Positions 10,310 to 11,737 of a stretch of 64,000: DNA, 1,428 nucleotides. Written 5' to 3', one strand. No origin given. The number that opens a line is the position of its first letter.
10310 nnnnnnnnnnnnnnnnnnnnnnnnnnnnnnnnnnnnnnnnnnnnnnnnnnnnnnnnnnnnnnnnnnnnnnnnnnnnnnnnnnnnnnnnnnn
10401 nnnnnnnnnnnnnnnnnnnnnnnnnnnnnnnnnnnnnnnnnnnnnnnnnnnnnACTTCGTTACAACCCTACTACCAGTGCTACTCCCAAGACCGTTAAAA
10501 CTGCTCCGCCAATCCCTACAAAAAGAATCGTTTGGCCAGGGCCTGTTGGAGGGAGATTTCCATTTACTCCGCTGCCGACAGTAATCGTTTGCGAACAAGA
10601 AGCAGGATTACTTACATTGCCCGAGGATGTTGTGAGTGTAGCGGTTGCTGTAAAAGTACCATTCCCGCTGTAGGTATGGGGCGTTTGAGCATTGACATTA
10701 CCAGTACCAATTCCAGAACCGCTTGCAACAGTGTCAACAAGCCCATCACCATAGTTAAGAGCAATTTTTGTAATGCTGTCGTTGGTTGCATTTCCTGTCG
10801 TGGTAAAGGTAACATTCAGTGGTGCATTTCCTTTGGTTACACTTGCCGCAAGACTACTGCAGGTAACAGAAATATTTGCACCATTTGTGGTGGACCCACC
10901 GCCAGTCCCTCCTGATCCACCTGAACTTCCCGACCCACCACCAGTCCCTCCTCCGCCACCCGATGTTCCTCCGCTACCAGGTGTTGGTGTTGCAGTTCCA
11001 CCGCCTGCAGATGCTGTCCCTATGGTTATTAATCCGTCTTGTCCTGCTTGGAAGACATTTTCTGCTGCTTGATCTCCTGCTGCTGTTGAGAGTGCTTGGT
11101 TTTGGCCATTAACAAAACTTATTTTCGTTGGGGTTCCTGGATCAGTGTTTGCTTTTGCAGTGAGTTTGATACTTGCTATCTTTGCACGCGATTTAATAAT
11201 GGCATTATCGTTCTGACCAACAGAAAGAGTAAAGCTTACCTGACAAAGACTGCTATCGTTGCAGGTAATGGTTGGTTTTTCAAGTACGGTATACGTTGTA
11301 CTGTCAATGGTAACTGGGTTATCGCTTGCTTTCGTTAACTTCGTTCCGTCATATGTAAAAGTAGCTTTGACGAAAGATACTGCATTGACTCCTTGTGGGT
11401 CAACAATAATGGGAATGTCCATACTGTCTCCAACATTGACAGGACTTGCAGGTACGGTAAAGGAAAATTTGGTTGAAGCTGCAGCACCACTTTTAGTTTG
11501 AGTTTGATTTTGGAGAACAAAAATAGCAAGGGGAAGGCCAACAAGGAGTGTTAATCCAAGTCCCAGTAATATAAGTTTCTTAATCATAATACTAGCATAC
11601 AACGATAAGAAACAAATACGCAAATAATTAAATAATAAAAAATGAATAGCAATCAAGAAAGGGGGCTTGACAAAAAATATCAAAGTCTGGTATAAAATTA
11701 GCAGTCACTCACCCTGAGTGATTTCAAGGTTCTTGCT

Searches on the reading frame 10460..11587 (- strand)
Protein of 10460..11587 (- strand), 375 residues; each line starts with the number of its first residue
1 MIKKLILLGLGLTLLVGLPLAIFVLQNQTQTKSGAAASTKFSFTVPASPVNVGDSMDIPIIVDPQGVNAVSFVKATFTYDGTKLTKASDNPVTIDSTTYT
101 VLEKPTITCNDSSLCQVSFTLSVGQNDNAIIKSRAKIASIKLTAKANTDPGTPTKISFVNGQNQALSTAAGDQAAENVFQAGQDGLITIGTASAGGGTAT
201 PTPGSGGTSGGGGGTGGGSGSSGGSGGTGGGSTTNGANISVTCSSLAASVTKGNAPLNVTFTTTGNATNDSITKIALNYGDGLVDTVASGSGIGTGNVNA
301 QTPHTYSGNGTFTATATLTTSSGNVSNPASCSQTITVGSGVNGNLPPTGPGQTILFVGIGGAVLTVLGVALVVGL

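Call 4: search_protein_families(library=ncbifam, proteins=[window:10460-11587:-], max_evalue=1)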
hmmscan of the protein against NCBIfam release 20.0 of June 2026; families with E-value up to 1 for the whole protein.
window:10460-11587:- (375 aa): 0 families

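Call 5: search_protein_families(library=pfam, proteins=[window:10460-11587:-], max_evalue=1)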
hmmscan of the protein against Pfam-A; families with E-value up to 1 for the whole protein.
window:10460-11587:- (375 aa): 5 families
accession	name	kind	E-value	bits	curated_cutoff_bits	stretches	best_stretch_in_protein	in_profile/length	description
PF18911.6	PKD_4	-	0.0009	19.7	27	1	251-328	12-78/85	PKD domain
PF00801.26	PKD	-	0.0033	17.8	23.5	1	248-326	6-73/80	PKD domain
PF20623.4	Sgo0707_N2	-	0.14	12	27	1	26-138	10-121/141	Sgo0707 N2 domain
PF21090.3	P-loop_SecA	-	0.17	11.9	27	1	166-198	63-95/205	SecA P-loop domain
PF17941.7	PP_kinase_C_1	-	0.18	11.8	25.7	1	291-322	123-154/167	Polyphosphate kinase C-terminal domain 1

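Call 60: search_protein_families(library=pfam, alignment_id=A6, max_evalue=0.01)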
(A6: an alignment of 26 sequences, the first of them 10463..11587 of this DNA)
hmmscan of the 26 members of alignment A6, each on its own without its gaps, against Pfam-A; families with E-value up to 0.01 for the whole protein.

A. member 1, window:10463-11587:- (375 aa): 2 families
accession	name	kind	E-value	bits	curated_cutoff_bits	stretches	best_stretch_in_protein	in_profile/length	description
PF18911.6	PKD_4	-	0.0009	19.7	27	1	251-328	12-78/85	PKD domain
PF00801.26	PKD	-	0.0033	17.8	23.5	0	248-326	6-73/80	PKD domain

B. families by the number of members that match (of 26 scanned): 6 families
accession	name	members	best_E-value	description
PF18911.6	PKD_4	25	3.1e-09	PKD domain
PF00801.26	PKD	24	1.5e-10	PKD domain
PF00963.24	Cohesin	7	3.7e-08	Cohesin domain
PF00746.26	Gram_pos_anchor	1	0.00039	LPXTG cell wall anchor motif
PF05887.16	Trypan_PARP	1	0.0032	Procyclic acidic repetitive protein (PARP)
PF01264.26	Chorismate_synt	1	0.007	Chorismate synthase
